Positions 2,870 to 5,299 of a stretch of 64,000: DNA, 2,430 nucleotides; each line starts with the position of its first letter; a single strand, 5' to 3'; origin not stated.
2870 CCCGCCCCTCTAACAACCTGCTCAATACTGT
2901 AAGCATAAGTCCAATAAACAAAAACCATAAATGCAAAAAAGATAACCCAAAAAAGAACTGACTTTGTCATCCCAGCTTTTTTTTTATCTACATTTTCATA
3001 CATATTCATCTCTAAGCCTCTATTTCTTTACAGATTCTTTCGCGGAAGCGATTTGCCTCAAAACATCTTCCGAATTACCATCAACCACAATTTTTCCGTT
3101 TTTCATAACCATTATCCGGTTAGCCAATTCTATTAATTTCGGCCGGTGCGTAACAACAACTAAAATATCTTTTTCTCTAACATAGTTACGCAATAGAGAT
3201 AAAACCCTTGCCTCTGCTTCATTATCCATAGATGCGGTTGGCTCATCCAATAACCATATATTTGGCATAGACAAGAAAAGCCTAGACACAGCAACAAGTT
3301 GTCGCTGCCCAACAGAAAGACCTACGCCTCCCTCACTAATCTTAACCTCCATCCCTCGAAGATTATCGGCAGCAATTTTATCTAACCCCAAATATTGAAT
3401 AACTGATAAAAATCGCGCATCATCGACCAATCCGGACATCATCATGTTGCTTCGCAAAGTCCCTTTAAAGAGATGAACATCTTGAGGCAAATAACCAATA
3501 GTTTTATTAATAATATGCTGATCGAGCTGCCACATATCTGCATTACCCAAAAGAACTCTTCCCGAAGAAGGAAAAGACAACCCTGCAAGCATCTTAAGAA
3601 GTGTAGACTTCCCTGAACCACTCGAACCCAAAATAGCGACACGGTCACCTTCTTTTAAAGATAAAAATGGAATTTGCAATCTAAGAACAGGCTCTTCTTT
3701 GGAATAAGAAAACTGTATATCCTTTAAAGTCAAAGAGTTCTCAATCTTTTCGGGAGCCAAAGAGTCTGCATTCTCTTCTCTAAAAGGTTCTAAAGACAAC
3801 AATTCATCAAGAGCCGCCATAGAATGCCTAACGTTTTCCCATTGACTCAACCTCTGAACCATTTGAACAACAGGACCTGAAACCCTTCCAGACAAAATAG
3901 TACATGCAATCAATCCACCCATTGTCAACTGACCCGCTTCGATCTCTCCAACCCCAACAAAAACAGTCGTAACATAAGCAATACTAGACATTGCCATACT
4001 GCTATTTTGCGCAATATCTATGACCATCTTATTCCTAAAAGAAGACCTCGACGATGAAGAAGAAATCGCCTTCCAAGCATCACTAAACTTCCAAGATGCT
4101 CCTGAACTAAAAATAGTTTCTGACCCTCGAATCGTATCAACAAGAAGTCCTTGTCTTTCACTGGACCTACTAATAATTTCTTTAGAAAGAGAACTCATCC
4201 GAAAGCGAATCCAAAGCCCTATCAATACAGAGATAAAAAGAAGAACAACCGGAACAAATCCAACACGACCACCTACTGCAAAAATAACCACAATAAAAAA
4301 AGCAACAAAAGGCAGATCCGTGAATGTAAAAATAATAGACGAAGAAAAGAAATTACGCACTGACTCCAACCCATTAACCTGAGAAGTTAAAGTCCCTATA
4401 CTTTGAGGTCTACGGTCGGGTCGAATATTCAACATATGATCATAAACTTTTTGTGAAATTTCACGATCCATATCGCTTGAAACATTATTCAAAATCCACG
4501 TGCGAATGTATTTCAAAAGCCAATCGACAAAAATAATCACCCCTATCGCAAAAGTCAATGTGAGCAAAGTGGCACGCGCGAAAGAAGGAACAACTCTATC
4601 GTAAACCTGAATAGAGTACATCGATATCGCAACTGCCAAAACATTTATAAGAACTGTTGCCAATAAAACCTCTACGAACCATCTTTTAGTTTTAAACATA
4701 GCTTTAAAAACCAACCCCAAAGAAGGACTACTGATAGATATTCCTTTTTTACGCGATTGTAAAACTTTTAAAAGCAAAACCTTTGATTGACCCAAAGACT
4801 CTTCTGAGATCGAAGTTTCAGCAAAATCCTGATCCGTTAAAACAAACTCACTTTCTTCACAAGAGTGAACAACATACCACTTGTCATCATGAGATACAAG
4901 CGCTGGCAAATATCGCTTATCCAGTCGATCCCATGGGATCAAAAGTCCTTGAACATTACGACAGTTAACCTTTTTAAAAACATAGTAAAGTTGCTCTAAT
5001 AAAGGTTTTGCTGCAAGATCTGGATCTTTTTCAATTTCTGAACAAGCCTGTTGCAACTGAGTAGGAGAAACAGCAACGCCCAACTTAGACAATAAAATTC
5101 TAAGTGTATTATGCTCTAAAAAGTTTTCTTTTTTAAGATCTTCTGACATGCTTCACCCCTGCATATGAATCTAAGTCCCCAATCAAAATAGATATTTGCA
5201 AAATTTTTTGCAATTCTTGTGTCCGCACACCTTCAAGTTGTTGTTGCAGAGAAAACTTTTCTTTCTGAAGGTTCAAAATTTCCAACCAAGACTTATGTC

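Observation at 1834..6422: Complete HlyB/HlyD/TolC-type type I secretion operon with no adjacent substrate gene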

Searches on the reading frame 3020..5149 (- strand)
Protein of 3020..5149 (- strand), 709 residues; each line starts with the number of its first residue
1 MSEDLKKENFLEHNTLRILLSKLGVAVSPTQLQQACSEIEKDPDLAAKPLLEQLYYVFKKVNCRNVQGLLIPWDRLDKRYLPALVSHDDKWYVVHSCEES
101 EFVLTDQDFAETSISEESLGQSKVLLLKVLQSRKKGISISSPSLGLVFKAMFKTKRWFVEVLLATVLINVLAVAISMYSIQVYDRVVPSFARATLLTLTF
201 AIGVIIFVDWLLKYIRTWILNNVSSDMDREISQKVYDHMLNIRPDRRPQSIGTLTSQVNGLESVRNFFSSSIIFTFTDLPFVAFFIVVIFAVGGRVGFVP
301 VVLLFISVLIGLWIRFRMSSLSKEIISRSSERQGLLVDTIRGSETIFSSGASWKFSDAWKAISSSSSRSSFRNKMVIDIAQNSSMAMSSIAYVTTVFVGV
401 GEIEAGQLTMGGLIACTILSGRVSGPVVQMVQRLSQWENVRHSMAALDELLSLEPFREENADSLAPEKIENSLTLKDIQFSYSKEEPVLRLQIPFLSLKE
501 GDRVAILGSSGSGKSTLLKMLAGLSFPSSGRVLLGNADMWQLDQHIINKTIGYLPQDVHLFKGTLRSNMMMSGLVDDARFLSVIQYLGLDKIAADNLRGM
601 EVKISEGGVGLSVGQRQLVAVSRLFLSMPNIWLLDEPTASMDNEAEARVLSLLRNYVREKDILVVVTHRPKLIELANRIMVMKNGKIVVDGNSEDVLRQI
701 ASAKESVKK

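Call 3: search_protein_families(library=pfam, proteins=[window:3020-5149:-], max_evalue=0.01)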
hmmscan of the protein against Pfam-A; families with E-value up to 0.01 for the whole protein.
window:3020-5149:- (709 aa): 7 families
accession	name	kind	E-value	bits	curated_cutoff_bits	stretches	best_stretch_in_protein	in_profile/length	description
PF00005.33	ABC_tran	-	6.2e-28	98.6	25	1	496-639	6-137/137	ABC transporter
PF00664.28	ABC_membrane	-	3.4e-21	76.6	28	1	161-426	4-273/274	ABC transporter transmembrane region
PF02463.25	SMC_N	-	2.4e-05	24.3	40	1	610-683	136-212/220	RecF/RecN/SMC N terminal domain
PF13304.12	AAA_21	-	0.0013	19.3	27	0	505-525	3-23/304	AAA domain, putative AbiEii toxin, Type IV TA system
PF00350.29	Dynamin_N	-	0.0033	17.9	27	0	504-530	1-27/168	Dynamin family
PF13555.12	AAA_29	-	0.0046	17.1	27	1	501-518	22-39/61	P-loop containing region of AAA domain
PF20720.3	nSTAND3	-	0.0097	16.1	27.2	0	498-522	14-38/155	Novel STAND NTPase 3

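Call 4: search_protein_families(library=ncbifam, proteins=[window:3020-5149:-], max_evalue=0.01)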
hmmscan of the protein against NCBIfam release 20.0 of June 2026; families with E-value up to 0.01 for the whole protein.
window:3020-5149:- (709 aa): 193 families (the best 25 are shown)
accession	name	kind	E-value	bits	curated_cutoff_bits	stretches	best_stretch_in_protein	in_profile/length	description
TIGR03375.1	type_I_sec_LssB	subfamily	1.4e-173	578.9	693.1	1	71-702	55-694/696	type I secretion system permease/ATPase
TIGR01846.1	type_I_sec_HlyB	subfamily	8.3e-100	335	725.55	1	69-699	51-681/694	type I secretion system permease/ATPase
TIGR01842.1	type_I_sec_PrtD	subfamily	2.4e-97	326.7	510.15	1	153-700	3-544/544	type I secretion system permease/ATPase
TIGR03797.1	NHLM_micro_ABC2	equivalog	9.1e-73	245.9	709.4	1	68-698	61-673/686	NHLP bacteriocin export ABC transporter permease/ATPase subunit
TIGR03796.1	NHLM_micro_ABC1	equivalog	2.7e-69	234.1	853.3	1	16-699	18-701/710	NHLP family bacteriocin export ABC transporter peptidase/permease/ATPase subunit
TIGR02857.1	CydD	equivalog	4.6e-59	200.8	435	1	155-682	2-529/529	thiol reductant ABC exporter subunit CydD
TIGR01193.1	bacteriocin_ABC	subfamily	5.8e-58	197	523.85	1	90-699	86-698/708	peptide cleavage/export ABC transporter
TIGR02868.1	CydC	equivalog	1.7e-55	188.6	329.05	1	259-670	118-530/530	thiol reductant ABC exporter subunit CydC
TIGR02203.1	MsbA_lipidA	equivalog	5.6e-55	186.9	602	1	155-699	10-558/572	lipid A export permease/ATP-binding protein MsbA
NF008364.0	PRK11160.1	equivalog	3.2e-53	181.2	630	1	298-699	164-564/575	heme ABC transporter ATP-binding protein/permease CydC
NF045998.1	cleave_ABC_plasm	equivalog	8.1e-50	169.8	500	1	141-674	138-665/673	Mbov_0121 family peptidase domain-containing ABC transporter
TIGR02204.1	MsbA_rel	hypoth_equivalog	2.6e-44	151.9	780.4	1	182-699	44-564/576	ABC transporter, permease/ATP-binding protein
NF008379.0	PRK11174.1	equivalog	4.5e-44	151.1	684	1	155-699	21-573/588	heme ABC transporter permease/ATP-binding protein CydD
TIGR00958.1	3a01208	subfamily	6e-44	150.4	874.6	1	143-696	148-700/711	antigen peptide transporter 2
NF045513.1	HepA_fam_ABC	equivalog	2.5e-43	148.5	725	1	191-699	90-598/610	heterocyst formation ABC transporter subunit HepA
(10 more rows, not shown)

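Call 12: find_homologous_proteins(query=window:3020-5146:-, max_evalue=1e-30)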
Query window:3020-5146:- (708 aa): 1061 proteins with E <= 1e-30 among 8000 candidates; the best 120 are listed.
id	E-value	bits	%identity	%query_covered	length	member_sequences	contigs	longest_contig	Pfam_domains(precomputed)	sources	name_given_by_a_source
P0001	0.0e+0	1535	100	100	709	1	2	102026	PF00005.34,PF02463.26,PF00664.29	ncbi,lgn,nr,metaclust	ncbi:hypothetical protein AB834_06845 [PVC group bacterium (ex Bugula neritina AB1)]|nr:hypothetical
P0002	3.5e-212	724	48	98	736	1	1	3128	PF00005.34,PF02463.26,PF13304.13,PF00664.29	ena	-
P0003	1.0e-211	723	48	98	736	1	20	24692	PF00005.34,PF02463.26,PF13304.13,PF00664.29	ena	-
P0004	1.6e-211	722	48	98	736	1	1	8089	PF00005.34,PF02463.26,PF13304.13,PF00664.29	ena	-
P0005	1.8e-211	722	48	98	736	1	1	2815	PF00005.34,PF02463.26,PF13304.13,PF00664.29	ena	-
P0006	2.8e-211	721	48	98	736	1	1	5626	PF00005.34,PF02463.26,PF13304.13,PF00664.29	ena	-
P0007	7.1e-211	720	49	96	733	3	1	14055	PF00005.34,PF02463.26,PF13304.13,PF00664.29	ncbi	ncbi:MAG: ATP-binding cassette domain-containing protein [Acidaminococcaceae bacterium]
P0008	2.1e-210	718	48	98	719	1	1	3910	PF00005.34,PF02463.26,PF13304.13,PF00664.29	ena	-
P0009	2.2e-210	718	47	99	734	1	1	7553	PF00005.34,PF02463.26,PF13304.13,PF00664.29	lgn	-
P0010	8.6e-210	716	48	98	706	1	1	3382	PF00005.34,PF02463.26,PF13304.13,PF00664.29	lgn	-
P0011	1.4e-209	716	47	98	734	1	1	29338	PF00005.34,PF02463.26,PF13304.13,PF00664.29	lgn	-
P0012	3.8e-209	714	48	98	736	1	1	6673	PF00005.34,PF02463.26,PF13304.13,PF00664.29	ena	-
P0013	7.0e-207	707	47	98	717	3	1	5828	PF00005.34,PF02463.26,PF13304.13,PF00664.29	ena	-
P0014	1.4e-206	706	48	98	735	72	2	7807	PF00005.34,PF02463.26,PF13304.13,PF00664.29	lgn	-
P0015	2.1e-206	705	47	98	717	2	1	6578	PF00005.34,PF02463.26,PF13304.13,PF00664.29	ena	-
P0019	3.7e-205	701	48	97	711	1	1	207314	PF00005.34,PF02463.26,PF13304.13,PF00664.29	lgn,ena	-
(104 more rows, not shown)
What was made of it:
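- Closest known: LapEBC of Pseudomonas fluorescens / LssBD-TolC of Legionella pneumophila. Same: Many of the nearest database relatives are named LapB (call 12).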

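Call 13: find_encoding_contigs(protein=P0001, flank=10000, max_places=4)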
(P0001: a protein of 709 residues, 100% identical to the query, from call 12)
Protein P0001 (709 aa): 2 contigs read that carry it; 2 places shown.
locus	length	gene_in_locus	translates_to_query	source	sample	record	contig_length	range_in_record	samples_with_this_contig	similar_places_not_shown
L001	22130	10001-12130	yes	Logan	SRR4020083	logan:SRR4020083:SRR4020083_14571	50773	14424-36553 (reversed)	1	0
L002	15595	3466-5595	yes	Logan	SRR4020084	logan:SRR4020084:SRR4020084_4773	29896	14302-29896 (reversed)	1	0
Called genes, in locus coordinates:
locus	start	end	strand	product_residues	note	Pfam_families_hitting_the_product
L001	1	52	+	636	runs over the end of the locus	PF00890:FAD_binding_2, PF01266:DAO (weak), PF07992:Pyr_redox_2 (faint), PF02910:Succ_DH_flav_C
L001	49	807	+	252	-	PF13085:Fer2_3, PF13187:Fer4_9 (faint), PF00037:Fer4 (weak), PF12797:Fer4_2 (weak), PF12837:Fer4_6 (weak), PF13237:Fer4_10 (weak), PF12838:Fer4_7 (weak), PF13183:Fer4_8 (weak), +1 more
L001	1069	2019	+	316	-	PF00702:Hydrolase, PF13419:HAD_2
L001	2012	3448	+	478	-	PF01336:tRNA_anti-codon, PF00152:tRNA-synt_2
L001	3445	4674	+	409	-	PF12704:MacB_PCD, PF02687:FtsX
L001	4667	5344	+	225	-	PF00005:ABC_tran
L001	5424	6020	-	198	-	PF05683:Fumerase_C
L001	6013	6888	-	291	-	PF05681:Fumerase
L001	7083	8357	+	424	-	-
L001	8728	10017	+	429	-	PF02321:OEP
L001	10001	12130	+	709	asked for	PF00664:ABC_membrane, PF02463:SMC_N (faint), PF00005:ABC_tran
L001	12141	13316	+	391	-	PF25919:BSH_CusB (faint), PF25984:BSH_YknX (weak), PF25994:HH_AprE, PF26002:Beta-barrel_AprE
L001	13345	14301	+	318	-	-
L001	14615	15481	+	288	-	PF01634:HisG, PF08029:HisG_C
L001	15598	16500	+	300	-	PF00288:GHMP_kinases_N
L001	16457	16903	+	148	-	PF04026:SpoVG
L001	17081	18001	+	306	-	PF00483:NTP_transferase, PF01128:IspD (weak), PF12804:NTP_transf_3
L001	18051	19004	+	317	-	PF13793:Pribosyltran_N, PF00156:Pribosyltran, PF14572:Pribosyl_synth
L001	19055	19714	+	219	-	PF01386:Ribosomal_L25p, PF14693:Ribosomal_TL5_C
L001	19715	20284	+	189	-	PF01195:Pept_tRNA_hydro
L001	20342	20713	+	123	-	PF01250:Ribosomal_S6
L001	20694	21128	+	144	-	PF00436:SSB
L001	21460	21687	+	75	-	PF01084:Ribosomal_S18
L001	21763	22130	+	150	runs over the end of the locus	PF01281:Ribosomal_L9_N, PF03948:Ribosomal_L9_C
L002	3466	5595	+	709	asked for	PF00664:ABC_membrane, PF02463:SMC_N (faint), PF00005:ABC_tran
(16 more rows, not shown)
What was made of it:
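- Checked: The source contig (L001, call 13) shows that the next 10 kb hold hisG, a GHMP kinase, spoVG, an NTP-transferase gene, prs, rplY, pth, rpsF, ssb, rpsR and rplI.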
